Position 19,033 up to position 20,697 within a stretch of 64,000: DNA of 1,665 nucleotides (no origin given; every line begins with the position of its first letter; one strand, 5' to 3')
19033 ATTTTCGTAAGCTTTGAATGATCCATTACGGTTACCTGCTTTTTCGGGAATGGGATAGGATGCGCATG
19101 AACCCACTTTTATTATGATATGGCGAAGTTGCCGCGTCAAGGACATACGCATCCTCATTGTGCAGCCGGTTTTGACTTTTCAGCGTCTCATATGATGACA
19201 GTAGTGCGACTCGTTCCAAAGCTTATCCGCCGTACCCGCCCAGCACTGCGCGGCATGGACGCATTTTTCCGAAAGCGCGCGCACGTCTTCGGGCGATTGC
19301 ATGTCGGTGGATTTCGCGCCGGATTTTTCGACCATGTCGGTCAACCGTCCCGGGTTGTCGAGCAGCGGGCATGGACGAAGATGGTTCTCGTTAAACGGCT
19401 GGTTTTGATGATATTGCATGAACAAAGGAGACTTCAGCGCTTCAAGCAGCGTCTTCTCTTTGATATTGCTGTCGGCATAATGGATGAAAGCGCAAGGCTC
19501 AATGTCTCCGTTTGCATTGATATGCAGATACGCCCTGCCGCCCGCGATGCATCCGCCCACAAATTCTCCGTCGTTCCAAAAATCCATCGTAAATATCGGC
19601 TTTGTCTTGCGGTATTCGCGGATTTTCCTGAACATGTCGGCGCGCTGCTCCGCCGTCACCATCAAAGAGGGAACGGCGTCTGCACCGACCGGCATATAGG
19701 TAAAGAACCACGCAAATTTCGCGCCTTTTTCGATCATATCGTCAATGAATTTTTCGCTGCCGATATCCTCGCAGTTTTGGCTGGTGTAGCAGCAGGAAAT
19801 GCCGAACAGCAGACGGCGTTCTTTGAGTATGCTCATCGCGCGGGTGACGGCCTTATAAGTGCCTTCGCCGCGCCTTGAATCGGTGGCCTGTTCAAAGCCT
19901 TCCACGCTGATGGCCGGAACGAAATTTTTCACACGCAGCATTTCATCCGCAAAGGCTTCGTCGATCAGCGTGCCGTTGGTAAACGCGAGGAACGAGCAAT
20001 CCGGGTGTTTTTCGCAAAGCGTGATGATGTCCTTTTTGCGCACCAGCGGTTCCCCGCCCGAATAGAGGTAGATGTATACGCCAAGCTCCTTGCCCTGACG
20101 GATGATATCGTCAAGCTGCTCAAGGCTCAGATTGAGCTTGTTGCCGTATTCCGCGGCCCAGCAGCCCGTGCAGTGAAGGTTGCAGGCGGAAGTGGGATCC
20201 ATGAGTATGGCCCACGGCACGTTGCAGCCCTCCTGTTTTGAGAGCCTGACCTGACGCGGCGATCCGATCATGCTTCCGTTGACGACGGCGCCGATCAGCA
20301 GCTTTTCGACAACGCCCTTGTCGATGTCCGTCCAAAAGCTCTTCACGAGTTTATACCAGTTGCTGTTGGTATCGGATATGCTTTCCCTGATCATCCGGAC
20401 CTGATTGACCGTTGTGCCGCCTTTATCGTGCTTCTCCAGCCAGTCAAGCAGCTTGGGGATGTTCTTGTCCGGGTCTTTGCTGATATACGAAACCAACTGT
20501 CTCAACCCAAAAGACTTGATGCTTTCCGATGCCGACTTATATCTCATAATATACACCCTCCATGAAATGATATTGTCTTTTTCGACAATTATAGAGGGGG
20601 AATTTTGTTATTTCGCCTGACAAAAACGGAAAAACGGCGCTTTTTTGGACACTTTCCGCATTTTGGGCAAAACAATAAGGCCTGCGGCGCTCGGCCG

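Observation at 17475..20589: Radical-SAM enzyme paired with a cluster-less pseudo-radical-SAM paralogue and a TetR regulator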

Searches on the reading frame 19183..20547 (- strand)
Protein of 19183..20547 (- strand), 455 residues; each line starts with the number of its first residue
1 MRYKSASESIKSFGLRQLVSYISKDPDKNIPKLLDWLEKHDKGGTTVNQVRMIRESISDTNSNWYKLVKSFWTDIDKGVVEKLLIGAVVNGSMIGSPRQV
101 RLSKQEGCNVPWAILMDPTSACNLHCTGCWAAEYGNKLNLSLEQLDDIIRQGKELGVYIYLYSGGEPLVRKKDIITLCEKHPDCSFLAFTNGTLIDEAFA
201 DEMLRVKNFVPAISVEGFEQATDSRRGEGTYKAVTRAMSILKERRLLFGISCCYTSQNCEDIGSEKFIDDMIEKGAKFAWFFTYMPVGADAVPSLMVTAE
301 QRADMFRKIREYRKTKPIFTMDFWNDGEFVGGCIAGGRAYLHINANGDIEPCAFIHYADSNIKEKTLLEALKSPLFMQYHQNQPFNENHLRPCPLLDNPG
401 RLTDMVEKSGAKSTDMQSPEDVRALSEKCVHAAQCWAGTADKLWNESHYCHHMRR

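Call 3: search_protein_families(library=pfam, proteins=[window:19183-20547:-], max_evalue=0.1)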
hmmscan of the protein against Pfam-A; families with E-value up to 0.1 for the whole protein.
window:19183-20547:- (455 aa): 3 families
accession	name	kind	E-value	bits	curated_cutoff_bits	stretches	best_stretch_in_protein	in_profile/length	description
PF04055.27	Radical_SAM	-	6.1e-17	62.7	29.5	1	118-245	3-140/166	Radical SAM superfamily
PF13186.11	SPASM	-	0.00014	22.5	21.5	1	333-383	1-55/67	Iron-sulfur cluster-binding domain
PF13353.11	Fer4_12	-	0.00042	21.1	22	1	120-181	13-77/137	4Fe-4S single cluster domain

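Call 4: search_protein_families(library=ncbifam, proteins=[window:19183-20547:-], max_evalue=0.1)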
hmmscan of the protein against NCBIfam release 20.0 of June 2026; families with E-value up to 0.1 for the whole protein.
window:19183-20547:- (455 aa): 58 families (the best 25 are shown)
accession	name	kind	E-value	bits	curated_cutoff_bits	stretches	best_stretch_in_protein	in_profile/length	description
TIGR04055.1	rSAM_NirJ2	equivalog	5.4e-23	82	500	1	117-373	5-275/326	putative heme d1 biosynthesis radical SAM protein NirJ2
TIGR04545.1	rSAM_ahbD_hemeb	equivalog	3.3e-17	62.9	500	1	118-318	6-210/339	heme b synthase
TIGR03962.1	mycofact_rSAM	equivalog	7.1e-17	61.6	265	1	105-382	5-294/339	mycofactocin radical SAM maturase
TIGR04051.1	rSAM_NirJ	equivalog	1.2e-16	60.7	515.45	1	120-263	10-157/354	heme d1 biosynthesis radical SAM protein NirJ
NF045574.1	sacti_mat_StsB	exception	3.9e-16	59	625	1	113-270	101-258/466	StsB family radical SAM/SPASM domain sactipeptide maturase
TIGR04546.1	rSAM_ahbC_deAc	equivalog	1.2e-14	54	650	1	116-264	43-195/390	12,18-didecarboxysiroheme deacetylase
TIGR04347.1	pseudo_SAM_Halo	equivalog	2.9e-14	53.1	525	1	99-309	29-238/390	TIGR04347 family pseudo-SAM/SPASM protein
NF041298.1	rSAM_mat_DynA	equivalog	1.8e-13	50.2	450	1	116-379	5-299/356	dynobactin maturation radical SAM/SPASM protein DynA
TIGR03942.1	sulfatase_rSAM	equivalog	3e-13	49.6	349.45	1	118-281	6-186/363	anaerobic sulfatase maturase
TIGR04054.1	rSAM_NirJ1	equivalog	3e-13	49.2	650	1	114-262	38-190/387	putative heme d1 biosynthesis radical SAM protein NirJ1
TIGR04053.2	TIGR04053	equivalog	9e-13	48.2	395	1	110-313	6-214/366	TIGR04053 family radical SAM/SPASM domain-containing protein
TIGR04084.1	rSAM_AF0577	subfamily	1.1e-12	47.6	225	1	119-244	4-128/347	TIGR04084 family radical SAM/SPASM domain-containing protein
NF050035.1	rSAM_WgK_link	exception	1.3e-12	47.4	650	1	114-316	11-216/367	radical SAM/SPASM peptide maturase WgkB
TIGR04163.1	rSAM_cobopep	equivalog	1.3e-12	47.2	375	1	112-261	64-227/428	peptide-modifying radical SAM enzyme CbpB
NF047865.1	rSAM_PapB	equivalog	5.4e-12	45.6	340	1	119-259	10-166/330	PapB family radical SAM/SPASM ranthipeptide maturase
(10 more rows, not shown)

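Call 7: search_solved_structures(query=window:19183-20547:-, max_evalue=0.001)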
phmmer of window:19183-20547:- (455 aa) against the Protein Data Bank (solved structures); distinct sequences matched with E-value up to 0.001: 6.
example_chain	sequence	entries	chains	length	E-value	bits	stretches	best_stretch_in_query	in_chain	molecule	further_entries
4k37_A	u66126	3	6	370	1e-07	34.4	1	111-283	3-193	Anaerobic sulfatase-maturating enzyme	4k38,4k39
4k36_A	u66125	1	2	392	1.1e-07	34.2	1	111-282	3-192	Anaerobic sulfatase-maturating enzyme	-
5v1q_A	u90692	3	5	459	3.9e-06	29.1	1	100-223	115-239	Radical SAM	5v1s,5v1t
6efn_A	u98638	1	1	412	4.3e-05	25.7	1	109-364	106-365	Sporulation killing factor maturation protein SkfB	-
7vob_C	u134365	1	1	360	0.00035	22.7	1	119-199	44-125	Cytosylglucuronate decarboxylase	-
7voc_C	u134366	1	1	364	0.00036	22.6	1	119-199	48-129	Cytosylglucuronate decarboxylase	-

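Call 8: find_homologous_proteins(query=window:19183-20547:-, max_evalue=1e-20)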
Query window:19183-20547:- (455 aa): 8000 proteins with E <= 1e-20 among 8000 candidates; the best 120 are listed.
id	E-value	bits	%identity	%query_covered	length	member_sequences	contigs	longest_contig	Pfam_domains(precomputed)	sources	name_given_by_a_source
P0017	0.0e+0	1072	100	100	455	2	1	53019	PF04055.28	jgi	-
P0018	2.8e-250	849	77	100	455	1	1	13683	PF13186.12,PF04055.28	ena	-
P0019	1.0e-246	837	76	100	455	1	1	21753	PF13186.12,PF04055.28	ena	-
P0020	1.5e-241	820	-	-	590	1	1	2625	PF13186.12,PF04055.28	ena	-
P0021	6.3e-241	818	72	100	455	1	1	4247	PF04055.28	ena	-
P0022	1.1e-236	804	74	98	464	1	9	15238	PF04055.28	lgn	-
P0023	4.0e-236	802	72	100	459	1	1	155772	PF13186.12,PF04055.28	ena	-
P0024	9.3e-236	801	73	99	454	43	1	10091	PF13186.12,PF04055.28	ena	-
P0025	1.9e-235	800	72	100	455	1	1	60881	PF13186.12,PF04055.28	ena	-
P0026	1.9e-235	800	71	100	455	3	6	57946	PF04055.28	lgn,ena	-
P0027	4.3e-235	799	73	98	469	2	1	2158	PF04055.28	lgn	-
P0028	6.9e-235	798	73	98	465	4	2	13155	PF04055.28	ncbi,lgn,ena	-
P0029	5.9e-234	795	72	99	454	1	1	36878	PF13186.12,PF04055.28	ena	-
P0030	1.7e-233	794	73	99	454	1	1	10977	PF13186.12,PF04055.28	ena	-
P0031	2.4e-233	793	72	100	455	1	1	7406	PF04055.28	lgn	-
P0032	3.9e-233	792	73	99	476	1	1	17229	PF04055.28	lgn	-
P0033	3.4e-232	789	71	98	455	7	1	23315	PF04055.28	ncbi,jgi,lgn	jgi:MoaA/NifB/PqqE/SkfB family radical SAM enzyme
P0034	4.1e-232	789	72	98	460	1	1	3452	PF04055.28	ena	-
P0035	4.9e-232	789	73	99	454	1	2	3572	PF13186.12,PF04055.28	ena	-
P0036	8.8e-232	788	73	99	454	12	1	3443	PF13186.12,PF04055.28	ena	-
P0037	8.8e-232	788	71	100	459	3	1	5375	PF04055.28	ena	-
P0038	9.2e-232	788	70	99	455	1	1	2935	PF04055.28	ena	-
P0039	1.3e-231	787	71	100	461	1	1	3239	PF13186.12,PF04055.28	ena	-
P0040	6.1e-231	785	75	96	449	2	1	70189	PF04055.28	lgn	-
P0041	6.3e-231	785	71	100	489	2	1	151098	PF04055.28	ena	-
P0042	7.4e-231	785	72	99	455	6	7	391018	PF13186.12,PF04055.28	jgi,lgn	jgi:MoaA/NifB/PqqE/SkfB family radical SAM enzyme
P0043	1.4e-230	784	72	99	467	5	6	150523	PF04055.28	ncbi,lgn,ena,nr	ncbi:MAG TPA: radical SAM protein [Bacillota bacterium]|nr:radical SAM protein [Bacillota bacterium]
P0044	2.5e-229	780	71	98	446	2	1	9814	PF04055.28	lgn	-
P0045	4.4e-229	779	71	99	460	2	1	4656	PF04055.28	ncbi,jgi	-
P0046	6.3e-229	778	71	99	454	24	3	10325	PF13186.12,PF04055.28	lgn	-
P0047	1.3e-228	777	70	99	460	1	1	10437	PF04055.28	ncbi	ncbi:MAG: radical SAM protein [Sedimentibacter sp.]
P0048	1.9e-228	777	71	99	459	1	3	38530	PF04055.28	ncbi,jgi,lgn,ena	-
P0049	2.5e-228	776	71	100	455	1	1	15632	PF13186.12,PF04055.28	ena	-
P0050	2.6e-228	776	71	99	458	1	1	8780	PF04055.28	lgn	-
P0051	7.5e-228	775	70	100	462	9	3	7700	PF04055.28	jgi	jgi:MoaA/NifB/PqqE/SkfB family radical SAM enzyme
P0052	1.3e-227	774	70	99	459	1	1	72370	PF04055.28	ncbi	-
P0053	1.4e-227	774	70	98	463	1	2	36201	PF13186.12,PF04055.28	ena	-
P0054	2.1e-227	773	71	98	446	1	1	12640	PF04055.28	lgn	-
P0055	2.1e-227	773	71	98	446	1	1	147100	PF04055.28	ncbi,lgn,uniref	ncbi:radical SAM protein [Proteiniborus sp.]|uniref:radical SAM protein n=1 Tax=Proteiniborus sp. Ta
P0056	3.8e-227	773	72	97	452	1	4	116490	PF04055.28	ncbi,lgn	ncbi:MAG: radical SAM protein [Clostridia bacterium]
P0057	6.5e-227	772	70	99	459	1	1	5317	PF04055.28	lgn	-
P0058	6.5e-227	772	69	99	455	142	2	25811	PF04055.28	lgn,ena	-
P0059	8.3e-227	772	70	100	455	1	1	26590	PF13186.12,PF04055.28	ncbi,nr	ncbi:MAG TPA: radical SAM protein [Feifaniaceae bacterium]|nr:radical SAM protein [Feifaniaceae bact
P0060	8.5e-227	771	70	100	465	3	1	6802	PF13186.12,PF04055.28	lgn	-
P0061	9.6e-227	771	70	99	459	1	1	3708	PF04055.28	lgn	-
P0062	1.5e-226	771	70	98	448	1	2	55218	PF04055.28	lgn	-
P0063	1.5e-226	771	71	99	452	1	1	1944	PF04055.28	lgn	-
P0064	2.9e-226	770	71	98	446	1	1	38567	PF04055.28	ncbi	-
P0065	3.1e-226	770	71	98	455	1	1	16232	PF04055.28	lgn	-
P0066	3.4e-226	769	69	100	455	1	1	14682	PF13186.12,PF04055.28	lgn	-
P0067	3.7e-226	769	70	98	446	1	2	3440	PF13186.12,PF04055.28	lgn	-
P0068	3.8e-226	769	70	98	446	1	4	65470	PF13186.12,PF04055.28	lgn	-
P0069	4.3e-226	769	69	99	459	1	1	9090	PF04055.28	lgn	-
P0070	4.9e-226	769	70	98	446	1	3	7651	PF04055.28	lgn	-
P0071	5.7e-226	769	71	98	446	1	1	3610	PF13186.12,PF04055.28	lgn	-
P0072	7.1e-226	768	70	98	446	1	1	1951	PF13186.12,PF04055.28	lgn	-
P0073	8.3e-226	768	69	100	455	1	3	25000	PF04055.28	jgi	jgi:MoaA/NifB/PqqE/SkfB family radical SAM enzyme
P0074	1.2e-225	768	70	99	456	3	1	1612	PF04055.28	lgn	-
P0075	1.6e-225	767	70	99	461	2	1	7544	PF04055.28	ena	-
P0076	2.5e-225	767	70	98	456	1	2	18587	PF04055.28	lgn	-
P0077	3.0e-225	766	71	100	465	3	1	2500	PF04055.28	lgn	-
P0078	4.8e-225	766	70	98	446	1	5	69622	PF13186.12,PF04055.28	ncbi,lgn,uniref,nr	ncbi:Radical SAM superfamily enzyme, MoaA/NifB/PqqE/SkfB family [Proteiniborus ethanoligenes]|uniref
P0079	1.5e-224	764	71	98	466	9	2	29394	PF04055.28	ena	-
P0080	1.6e-224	764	70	99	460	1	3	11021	PF04055.28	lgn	-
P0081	1.6e-224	764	68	99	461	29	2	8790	PF13186.12,PF04055.28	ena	-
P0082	1.8e-224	764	69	98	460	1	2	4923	PF04055.28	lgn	-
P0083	4.3e-224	763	69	98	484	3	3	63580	PF04055.28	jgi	-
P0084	4.7e-224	762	71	99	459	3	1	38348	PF04055.28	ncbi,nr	ncbi:MAG: radical SAM protein [Oscillospiraceae bacterium]|nr:radical SAM protein [Oscillospiraceae 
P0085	5.7e-224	762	71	98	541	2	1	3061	PF04055.28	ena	-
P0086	6.3e-224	762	69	98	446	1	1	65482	PF13186.12,PF04055.28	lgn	-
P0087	6.4e-224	762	69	98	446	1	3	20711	PF13186.12,PF04055.28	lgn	-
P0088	8.6e-224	762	69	98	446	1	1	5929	PF13186.12,PF04055.28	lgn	-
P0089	1.2e-223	761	70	99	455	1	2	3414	PF04055.28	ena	-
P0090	1.2e-223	761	69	98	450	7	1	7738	PF04055.28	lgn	-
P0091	1.4e-223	761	71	98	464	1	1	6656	PF04055.28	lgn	-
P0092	1.7e-223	761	71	98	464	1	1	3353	PF04055.28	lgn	-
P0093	1.9e-223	760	71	98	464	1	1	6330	PF04055.28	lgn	-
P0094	2.9e-223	760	69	99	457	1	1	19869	PF04055.28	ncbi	-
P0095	2.9e-223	760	69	99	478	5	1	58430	PF04055.28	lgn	-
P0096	5.0e-223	759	68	100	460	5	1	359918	PF04055.28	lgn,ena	-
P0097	5.0e-223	759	71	98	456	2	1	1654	PF04055.28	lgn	-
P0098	6.5e-223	759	69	98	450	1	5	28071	PF04055.28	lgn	-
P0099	9.4e-223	758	70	98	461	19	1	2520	PF04055.28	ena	-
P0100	1.5e-222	757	69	99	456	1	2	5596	PF04055.28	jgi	-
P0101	1.9e-222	757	70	98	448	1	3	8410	PF04055.28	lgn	-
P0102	2.3e-222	757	69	100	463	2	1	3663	PF04055.28,PF13353.12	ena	-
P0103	2.3e-222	757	69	98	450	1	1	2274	PF04055.28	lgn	-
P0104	2.8e-222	757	68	99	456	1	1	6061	PF04055.28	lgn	-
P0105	3.8e-222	756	68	98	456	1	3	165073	PF04055.28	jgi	jgi:MoaA/NifB/PqqE/SkfB family radical SAM enzyme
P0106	3.9e-222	756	68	99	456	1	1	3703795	PF04055.28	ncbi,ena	-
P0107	5.7e-222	756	69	98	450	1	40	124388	PF04055.28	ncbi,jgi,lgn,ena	jgi:MoaA/NifB/PqqE/SkfB family radical SAM enzyme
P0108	5.7e-222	756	69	98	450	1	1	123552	PF04055.28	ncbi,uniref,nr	ncbi:radical SAM protein [Paratissierella segnis]|uniref:Radical SAM protein n=1 Tax=Paratissierella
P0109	7.5e-222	755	69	98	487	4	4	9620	PF04055.28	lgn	-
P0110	9.9e-222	755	70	98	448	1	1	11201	PF04055.28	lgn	-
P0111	1.0e-221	755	68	99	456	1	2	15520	PF04055.28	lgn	-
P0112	1.2e-221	755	70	99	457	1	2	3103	PF04055.28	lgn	-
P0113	1.3e-221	754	70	98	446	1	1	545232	PF04055.28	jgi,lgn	-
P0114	1.4e-221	754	68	99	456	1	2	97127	PF04055.28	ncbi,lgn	-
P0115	1.6e-221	754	69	99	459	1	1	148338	PF04055.28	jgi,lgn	-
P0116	1.9e-221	754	69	99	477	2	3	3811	PF04055.28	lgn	-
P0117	1.9e-221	754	71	98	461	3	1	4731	PF04055.28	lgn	-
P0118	2.1e-221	754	70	99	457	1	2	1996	PF04055.28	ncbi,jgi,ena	-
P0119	2.4e-221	754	69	98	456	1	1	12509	PF04055.28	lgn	-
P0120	3.6e-221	753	70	98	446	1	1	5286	PF04055.28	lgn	-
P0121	4.3e-221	753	69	99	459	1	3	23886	PF04055.28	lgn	-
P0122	4.4e-221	753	68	99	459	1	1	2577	PF04055.28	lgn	-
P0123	6.5e-221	752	68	99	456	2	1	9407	PF04055.28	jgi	-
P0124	7.9e-221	752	70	97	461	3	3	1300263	PF13186.12,PF04055.28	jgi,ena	-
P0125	8.1e-221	752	68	99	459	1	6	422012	PF04055.28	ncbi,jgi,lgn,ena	jgi:MoaA/NifB/PqqE/SkfB family radical SAM enzyme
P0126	8.4e-221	752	69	98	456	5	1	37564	PF04055.28,PF13353.12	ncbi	-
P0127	9.8e-221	751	70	99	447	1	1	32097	PF04055.28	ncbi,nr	ncbi:MAG: radical SAM protein [Clostridiales bacterium]|nr:radical SAM protein [Clostridiales bacter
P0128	1.2e-220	751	69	99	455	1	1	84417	PF04055.28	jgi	-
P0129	1.2e-220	751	69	98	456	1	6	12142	PF04055.28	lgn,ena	-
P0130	1.3e-220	751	67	100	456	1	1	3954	PF04055.28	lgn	-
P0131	1.3e-220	751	68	99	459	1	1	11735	PF04055.28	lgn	-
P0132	1.9e-220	751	69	98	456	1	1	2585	PF04055.28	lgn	-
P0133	2.0e-220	750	68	99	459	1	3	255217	PF04055.28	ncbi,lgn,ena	-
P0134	2.4e-220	750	69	98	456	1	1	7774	PF04055.28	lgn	-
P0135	2.7e-220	750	69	98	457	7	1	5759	PF04055.28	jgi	-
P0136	2.9e-220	750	70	98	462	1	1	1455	PF04055.28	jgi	-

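Call 33: list_cluster_members(proteins=[P0078, P0108, P0055, P0107, P0125, P0033, P0048, P0028, P0001, P0008])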
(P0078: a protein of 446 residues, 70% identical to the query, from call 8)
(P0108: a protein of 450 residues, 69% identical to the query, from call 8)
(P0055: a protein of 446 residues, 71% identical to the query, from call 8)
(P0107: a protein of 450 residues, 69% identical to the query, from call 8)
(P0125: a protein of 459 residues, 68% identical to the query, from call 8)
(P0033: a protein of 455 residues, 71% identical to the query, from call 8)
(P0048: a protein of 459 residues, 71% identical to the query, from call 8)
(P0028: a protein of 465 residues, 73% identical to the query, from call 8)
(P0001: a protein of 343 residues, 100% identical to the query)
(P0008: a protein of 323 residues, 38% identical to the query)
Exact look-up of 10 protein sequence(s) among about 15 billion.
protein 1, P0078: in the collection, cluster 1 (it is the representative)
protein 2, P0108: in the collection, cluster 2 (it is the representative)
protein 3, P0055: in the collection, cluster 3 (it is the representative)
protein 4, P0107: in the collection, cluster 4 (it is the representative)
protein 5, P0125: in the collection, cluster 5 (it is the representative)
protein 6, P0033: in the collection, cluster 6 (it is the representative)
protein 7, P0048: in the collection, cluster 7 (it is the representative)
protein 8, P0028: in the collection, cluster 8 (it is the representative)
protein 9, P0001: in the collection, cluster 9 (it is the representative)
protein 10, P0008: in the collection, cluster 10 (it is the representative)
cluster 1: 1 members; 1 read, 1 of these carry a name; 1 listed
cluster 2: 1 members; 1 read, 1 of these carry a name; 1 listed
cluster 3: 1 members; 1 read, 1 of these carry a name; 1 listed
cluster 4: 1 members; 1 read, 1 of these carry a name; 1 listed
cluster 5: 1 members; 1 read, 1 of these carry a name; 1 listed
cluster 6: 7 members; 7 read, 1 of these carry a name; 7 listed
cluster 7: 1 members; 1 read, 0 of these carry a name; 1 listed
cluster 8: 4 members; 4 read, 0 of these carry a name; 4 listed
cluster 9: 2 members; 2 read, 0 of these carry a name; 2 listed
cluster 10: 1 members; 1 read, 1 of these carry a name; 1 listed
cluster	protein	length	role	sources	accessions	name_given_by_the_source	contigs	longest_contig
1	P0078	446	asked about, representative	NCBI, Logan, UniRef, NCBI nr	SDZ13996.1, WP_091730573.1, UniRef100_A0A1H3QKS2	Radical SAM superfamily enzyme, MoaA/NifB/PqqE/SkfB family [Proteiniborus ethanoligenes] | Radical SAM superfamily enzyme, MoaA/NifB/PqqE/SkfB family n=1 Tax=Proteiniborus ... | radical SAM protein [Proteiniborus ethanoligenes]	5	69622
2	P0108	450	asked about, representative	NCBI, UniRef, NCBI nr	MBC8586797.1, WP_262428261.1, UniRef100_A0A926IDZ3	radical SAM protein [Paratissierella segnis] | Radical SAM protein n=1 Tax=Paratissierella segnis TaxID=2763679 RepID=A0A926IDZ3_9FIRM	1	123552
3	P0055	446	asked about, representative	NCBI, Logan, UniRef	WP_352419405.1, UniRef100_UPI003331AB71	radical SAM protein [Proteiniborus sp.] | radical SAM protein n=1 Tax=Proteiniborus sp. TaxID=2079015 RepID=UPI003331AB71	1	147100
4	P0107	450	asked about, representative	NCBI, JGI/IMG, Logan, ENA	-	MoaA/NifB/PqqE/SkfB family radical SAM enzyme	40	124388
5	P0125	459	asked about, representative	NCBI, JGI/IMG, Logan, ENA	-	MoaA/NifB/PqqE/SkfB family radical SAM enzyme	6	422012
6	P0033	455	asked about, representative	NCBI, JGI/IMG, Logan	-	MoaA/NifB/PqqE/SkfB family radical SAM enzyme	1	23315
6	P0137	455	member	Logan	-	-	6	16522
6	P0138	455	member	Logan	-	-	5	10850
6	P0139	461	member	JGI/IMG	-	-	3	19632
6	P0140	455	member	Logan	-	-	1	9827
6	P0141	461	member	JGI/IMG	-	-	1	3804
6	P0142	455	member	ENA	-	-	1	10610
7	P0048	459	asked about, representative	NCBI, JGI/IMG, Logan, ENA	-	-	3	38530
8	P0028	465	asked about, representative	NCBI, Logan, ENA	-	-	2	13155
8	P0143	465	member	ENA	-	-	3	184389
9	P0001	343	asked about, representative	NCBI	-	-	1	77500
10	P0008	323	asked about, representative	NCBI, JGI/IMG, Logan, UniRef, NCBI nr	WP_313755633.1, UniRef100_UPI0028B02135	hypothetical protein [Tissierella sp.] | hypothetical protein n=1 Tax=Tissierella sp. TaxID=41274 RepID=UPI0028B02135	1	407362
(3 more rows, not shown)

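Call 44: predict_structure(alignment_id=A2)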
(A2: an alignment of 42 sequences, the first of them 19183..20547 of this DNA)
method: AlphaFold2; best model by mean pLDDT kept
length: 455 residues; sequences in the alignment: 42
mean_pLDDT: 87.5   pTM: 0.89
mean pLDDT of the five models: 87.5, 87.2, 85.4, 82.7, 81.8
residues with pLDDT >= 90: 263; 70-90: 156; 50-70: 27; < 50: 9
segments of 3 or more residues with pLDDT < 50: none
pLDDT, mean of each block of 10 residues (from residue 1): 65 75 78 79 70 85 91 93 86 84 92 86 54 59 96 95 84 95 94 93 97 95 89 97 98 95 97 97 87 93 95 94 85 80 90 88 96 94 84 92 95 86 94 96 83 51
secondary structure, 60 per line:
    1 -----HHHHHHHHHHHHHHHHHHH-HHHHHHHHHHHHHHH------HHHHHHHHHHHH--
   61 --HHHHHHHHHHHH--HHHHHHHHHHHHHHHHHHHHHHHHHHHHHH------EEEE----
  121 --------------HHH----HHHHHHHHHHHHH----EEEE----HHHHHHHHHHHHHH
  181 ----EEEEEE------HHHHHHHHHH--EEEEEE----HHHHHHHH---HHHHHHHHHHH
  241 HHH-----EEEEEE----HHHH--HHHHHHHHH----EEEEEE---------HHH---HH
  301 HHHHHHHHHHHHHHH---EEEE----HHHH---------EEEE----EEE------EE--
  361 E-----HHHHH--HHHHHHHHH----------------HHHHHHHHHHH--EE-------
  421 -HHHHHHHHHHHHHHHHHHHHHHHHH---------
elements in order: H6-24 H26-40 H47-58 H63-74 H77-106 E113-116 H142-154 E159-162 H167-180 E185-190 H197-206 E209-214 H219-226 H230-243 E249-254 H259-262 H265-273 E278-283 H299-315 E319-322 H327-330 E340-343 E348-350 H367-371 H374-382 H399-409 H422-446

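Call 54: fold_search(model_id=the predicted structure, library=pdb)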
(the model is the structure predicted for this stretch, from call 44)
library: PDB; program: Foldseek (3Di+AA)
matches with E <= 10: 1571; with E <= 0.001: 114
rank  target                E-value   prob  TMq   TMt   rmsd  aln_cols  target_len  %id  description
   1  6efn                  1.9e-12  1.00  0.51  0.60   8.2       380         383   18  Structure of a RiPP maturase, SkfB (released 2018-10-24)
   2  4k37_B                2.4e-12  1.00  0.47  0.56   7.4       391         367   19  Native anSMEcpe with bound AdoMet (released 2013-05-08)
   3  5v1q_A                3.5e-12  1.00  0.53  0.56   4.3       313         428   20  Crystal structure of Streptococcus suis SuiB (released 2017-08-30)
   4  4k39_B                4.6e-12  1.00  0.49  0.60   7.1       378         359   19  Native anSMEcpe with bound AdoMet and Cp18Cys peptide (released 2013-05-08)
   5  4k39_A                4.9e-12  1.00  0.47  0.58   7.9       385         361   19  Native anSMEcpe with bound AdoMet and Cp18Cys peptide (released 2013-05-08)
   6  4k36_A                5.1e-12  1.00  0.47  0.55   7.5       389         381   18  His6 tagged anSMEcpe with bound AdoMet (released 2013-05-08)
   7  5v1s_A                7.1e-12  1.00  0.55  0.58   4.6       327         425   20  Crystal structure of Streptococcus suis SuiB bound to S-adenosylmethionine (released 2017-08-30)
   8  4k37_A                7.1e-12  1.00  0.46  0.56   8.3       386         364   19  Native anSMEcpe with bound AdoMet (released 2013-05-08)
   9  5v1q_B                7.9e-12  1.00  0.51  0.53   4.5       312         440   20  Crystal structure of Streptococcus suis SuiB (released 2017-08-30)
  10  5v1t_A                1.2e-11  1.00  0.51  0.53   4.9       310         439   21  Crystal structure of Streptococcus suis SuiB bound to precursor peptide SuiA (released 2017-08-30)
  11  4k38_A                1.5e-11  1.00  0.46  0.56   8.1       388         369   18  Native anSMEcpe with bound AdoMet and Kp18Cys peptide (released 2013-05-08)
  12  4k38_B                3.8e-11  1.00  0.46  0.57   7.9       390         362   19  Native anSMEcpe with bound AdoMet and Kp18Cys peptide (released 2013-05-08)
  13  5v1s_B                5.0e-11  1.00  0.48  0.51   5.1       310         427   20  Crystal structure of Streptococcus suis SuiB bound to S-adenosylmethionine (released 2017-08-30)
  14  4k36_B                7.7e-11  1.00  0.46  0.56   7.8       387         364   19  His6 tagged anSMEcpe with bound AdoMet (released 2013-05-08)
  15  6q2q_B                2.5e-10  1.00  0.46  0.69   3.3       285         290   16  Crystal structure of mouse viperin bound to uridine triphosphate and S-adenosylhomocysteine (released 2020-01-22)
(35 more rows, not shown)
